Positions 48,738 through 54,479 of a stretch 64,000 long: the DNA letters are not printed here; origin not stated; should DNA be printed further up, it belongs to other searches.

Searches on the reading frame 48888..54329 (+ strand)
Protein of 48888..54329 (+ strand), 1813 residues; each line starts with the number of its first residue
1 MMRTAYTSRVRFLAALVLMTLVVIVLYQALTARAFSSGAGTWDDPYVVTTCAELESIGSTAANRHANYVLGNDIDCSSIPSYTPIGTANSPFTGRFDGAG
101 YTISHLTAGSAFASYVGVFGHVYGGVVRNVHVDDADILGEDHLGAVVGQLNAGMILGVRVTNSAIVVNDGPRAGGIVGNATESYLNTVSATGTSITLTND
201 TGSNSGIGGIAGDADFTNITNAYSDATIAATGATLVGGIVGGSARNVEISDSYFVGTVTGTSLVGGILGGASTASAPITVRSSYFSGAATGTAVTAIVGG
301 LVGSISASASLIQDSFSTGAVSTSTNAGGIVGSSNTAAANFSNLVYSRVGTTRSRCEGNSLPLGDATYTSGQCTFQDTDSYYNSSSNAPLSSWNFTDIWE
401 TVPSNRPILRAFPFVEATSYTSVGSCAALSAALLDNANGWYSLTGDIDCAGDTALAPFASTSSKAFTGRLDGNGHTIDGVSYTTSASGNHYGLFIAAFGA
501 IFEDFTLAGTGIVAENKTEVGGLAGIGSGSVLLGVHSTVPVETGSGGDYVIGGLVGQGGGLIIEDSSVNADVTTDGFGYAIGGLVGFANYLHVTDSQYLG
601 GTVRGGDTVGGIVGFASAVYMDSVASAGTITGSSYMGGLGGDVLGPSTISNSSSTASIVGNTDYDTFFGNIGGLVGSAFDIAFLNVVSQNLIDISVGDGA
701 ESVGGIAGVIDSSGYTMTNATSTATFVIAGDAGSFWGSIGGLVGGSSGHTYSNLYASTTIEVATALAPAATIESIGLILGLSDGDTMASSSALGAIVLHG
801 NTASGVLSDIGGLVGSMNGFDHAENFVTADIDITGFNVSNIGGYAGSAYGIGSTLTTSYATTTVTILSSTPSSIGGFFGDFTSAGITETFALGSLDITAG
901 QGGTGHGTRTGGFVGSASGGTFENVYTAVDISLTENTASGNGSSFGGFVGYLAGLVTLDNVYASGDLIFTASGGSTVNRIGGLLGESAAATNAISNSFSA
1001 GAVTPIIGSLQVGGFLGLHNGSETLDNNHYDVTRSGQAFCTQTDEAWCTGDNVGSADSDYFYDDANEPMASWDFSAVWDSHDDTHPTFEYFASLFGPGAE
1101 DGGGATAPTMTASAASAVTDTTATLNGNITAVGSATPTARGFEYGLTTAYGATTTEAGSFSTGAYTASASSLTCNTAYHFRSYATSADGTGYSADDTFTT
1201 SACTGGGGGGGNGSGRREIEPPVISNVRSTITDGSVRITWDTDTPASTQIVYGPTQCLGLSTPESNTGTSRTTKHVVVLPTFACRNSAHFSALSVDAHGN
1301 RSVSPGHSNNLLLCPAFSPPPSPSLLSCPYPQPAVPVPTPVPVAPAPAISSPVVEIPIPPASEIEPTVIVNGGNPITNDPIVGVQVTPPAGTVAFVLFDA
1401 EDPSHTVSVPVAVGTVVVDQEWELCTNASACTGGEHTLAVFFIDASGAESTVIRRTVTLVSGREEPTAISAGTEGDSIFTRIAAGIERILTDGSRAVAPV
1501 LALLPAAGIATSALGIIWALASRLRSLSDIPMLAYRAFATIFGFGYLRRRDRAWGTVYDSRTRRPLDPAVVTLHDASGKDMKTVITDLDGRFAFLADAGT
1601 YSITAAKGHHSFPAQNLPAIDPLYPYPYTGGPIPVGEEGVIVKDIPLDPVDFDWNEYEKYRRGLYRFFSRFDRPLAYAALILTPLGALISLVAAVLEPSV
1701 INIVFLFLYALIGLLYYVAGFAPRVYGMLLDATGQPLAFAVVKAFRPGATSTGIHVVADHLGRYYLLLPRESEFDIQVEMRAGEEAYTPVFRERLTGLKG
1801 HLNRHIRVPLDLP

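Call 56: search_protein_families(library=pfam, proteins=[window:48888-54329:+], max_evalue=0.001)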
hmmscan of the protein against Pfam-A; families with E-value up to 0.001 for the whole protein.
window:48888-54329:+ (1813 aa): 1 family
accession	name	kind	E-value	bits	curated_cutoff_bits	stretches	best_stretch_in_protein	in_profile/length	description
PF13620.12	CarboxypepD_reg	-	5.8e-11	43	32.3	1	1555-1609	4-59/82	Carboxypeptidase regulatory-like domain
